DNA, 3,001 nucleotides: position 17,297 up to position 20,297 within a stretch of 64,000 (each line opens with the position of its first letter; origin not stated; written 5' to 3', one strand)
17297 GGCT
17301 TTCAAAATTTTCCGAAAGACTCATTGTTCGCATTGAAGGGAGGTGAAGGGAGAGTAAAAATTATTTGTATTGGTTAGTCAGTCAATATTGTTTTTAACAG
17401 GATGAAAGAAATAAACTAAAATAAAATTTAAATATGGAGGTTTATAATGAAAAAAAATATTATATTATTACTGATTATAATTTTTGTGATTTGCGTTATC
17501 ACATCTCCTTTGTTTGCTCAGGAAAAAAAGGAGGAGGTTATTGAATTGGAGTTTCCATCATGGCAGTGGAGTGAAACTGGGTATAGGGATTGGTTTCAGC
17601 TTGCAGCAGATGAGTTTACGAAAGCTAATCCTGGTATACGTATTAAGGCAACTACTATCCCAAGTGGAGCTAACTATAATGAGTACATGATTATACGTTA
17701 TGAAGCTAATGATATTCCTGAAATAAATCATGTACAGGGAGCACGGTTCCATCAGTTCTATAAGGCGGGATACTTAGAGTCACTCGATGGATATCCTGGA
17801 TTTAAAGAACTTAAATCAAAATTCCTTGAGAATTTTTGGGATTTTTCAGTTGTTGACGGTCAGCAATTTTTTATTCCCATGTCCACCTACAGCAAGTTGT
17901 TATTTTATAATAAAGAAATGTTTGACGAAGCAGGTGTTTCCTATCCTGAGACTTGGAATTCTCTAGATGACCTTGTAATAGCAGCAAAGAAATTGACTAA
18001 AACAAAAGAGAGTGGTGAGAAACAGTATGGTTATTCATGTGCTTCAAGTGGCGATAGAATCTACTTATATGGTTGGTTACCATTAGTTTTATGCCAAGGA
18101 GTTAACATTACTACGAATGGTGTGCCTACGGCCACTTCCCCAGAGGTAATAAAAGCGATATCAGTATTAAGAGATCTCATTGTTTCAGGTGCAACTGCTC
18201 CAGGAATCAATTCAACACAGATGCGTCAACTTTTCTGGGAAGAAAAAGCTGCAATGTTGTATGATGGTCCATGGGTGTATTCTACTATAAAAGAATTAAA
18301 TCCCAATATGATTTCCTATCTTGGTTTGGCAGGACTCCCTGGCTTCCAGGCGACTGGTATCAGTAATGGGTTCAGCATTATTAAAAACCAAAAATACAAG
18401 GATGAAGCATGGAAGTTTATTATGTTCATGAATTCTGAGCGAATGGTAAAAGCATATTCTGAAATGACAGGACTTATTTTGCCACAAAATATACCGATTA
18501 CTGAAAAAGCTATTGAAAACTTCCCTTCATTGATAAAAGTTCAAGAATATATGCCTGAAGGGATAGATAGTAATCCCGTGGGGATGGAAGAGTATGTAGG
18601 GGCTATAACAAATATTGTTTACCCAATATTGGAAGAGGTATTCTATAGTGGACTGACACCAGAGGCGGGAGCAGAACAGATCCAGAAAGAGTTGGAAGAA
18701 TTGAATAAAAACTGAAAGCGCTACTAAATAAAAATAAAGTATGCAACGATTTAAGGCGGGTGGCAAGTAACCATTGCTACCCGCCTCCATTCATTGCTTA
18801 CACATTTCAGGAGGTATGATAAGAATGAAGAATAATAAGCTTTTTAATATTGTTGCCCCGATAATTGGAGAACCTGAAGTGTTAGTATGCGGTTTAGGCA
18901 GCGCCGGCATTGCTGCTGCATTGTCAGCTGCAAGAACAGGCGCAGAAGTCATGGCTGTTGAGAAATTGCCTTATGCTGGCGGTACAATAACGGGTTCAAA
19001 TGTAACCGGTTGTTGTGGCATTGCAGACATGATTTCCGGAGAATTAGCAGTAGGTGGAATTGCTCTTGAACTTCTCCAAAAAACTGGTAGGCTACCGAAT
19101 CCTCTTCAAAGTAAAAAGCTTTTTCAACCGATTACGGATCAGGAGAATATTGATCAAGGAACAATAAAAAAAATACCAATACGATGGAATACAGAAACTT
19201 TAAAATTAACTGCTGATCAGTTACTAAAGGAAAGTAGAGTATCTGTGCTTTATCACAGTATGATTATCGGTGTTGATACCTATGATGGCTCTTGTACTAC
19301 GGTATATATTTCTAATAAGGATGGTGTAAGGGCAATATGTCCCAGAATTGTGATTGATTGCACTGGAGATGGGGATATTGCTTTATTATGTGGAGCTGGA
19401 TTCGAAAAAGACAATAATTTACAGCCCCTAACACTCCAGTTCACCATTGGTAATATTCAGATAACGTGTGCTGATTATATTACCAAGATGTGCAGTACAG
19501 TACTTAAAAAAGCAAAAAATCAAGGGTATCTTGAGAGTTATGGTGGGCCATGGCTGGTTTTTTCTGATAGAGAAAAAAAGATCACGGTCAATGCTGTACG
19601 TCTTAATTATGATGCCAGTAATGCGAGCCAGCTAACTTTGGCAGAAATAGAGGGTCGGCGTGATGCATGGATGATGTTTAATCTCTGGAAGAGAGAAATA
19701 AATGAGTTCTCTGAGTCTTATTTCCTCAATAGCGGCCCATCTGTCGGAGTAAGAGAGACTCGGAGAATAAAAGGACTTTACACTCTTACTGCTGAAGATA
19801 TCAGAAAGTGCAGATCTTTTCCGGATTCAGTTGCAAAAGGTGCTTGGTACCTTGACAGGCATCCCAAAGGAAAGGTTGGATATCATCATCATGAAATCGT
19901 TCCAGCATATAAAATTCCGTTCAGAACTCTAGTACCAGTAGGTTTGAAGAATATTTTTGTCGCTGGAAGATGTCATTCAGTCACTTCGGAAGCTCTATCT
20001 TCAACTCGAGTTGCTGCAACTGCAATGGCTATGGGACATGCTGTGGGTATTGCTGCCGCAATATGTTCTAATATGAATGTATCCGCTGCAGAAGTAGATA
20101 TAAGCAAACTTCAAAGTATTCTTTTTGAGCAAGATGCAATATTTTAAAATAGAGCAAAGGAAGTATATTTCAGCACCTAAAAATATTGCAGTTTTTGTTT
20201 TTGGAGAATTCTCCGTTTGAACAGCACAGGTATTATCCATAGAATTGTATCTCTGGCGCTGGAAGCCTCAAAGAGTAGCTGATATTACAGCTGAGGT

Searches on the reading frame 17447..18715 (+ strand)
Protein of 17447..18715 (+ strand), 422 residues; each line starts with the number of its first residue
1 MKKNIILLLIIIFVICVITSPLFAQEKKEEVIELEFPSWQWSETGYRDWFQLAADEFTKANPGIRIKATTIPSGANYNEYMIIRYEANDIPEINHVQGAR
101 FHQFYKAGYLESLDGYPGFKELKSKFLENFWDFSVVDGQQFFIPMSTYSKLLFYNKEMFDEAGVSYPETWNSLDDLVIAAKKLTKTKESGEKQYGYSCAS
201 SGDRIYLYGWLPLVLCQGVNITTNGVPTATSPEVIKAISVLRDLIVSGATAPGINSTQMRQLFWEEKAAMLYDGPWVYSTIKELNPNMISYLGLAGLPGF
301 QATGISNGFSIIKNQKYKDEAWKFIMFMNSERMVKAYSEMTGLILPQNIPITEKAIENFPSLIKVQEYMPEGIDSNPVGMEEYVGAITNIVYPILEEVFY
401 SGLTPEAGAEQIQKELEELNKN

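Call 23: search_protein_families(library=pfam, proteins=[window:17447-18715:+])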
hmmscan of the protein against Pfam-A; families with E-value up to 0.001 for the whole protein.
window:17447-18715:+ (422 aa): 2 families
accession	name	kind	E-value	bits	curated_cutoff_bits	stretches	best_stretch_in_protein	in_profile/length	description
PF01547.30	SBP_bac_1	-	4.7e-31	109.3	26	1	47-332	7-304/307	Bacterial extracellular solute-binding protein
PF13416.11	SBP_bac_8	-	3.3e-26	93.2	27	1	53-346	2-260/279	Bacterial extracellular solute-binding protein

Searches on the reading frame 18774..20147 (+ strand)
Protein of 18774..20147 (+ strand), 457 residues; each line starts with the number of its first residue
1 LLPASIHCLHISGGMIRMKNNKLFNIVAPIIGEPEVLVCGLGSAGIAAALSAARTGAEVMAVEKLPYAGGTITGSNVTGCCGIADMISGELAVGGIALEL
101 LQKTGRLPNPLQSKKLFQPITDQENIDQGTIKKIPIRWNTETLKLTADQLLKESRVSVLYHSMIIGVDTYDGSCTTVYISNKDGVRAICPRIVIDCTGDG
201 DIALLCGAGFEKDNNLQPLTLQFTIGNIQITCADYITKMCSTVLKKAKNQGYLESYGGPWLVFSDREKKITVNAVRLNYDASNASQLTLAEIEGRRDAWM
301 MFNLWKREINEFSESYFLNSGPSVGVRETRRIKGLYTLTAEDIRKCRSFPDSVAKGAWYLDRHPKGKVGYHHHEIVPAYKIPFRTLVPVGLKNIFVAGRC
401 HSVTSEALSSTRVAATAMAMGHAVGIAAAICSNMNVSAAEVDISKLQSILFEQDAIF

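Call 23: search_protein_families(library=pfam, proteins=[window:18774-20147:+])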
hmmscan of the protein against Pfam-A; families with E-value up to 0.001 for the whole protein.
window:18774-20147:+ (457 aa): 2 families
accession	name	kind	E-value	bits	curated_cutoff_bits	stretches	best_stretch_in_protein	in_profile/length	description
PF12831.13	FAD_oxidored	-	7.9e-92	309.1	27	1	35-450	1-416/416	FAD dependent oxidoreductase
PF00890.30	FAD_binding_2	-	0.00032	20.5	20.4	1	36-73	2-39/414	FAD binding domain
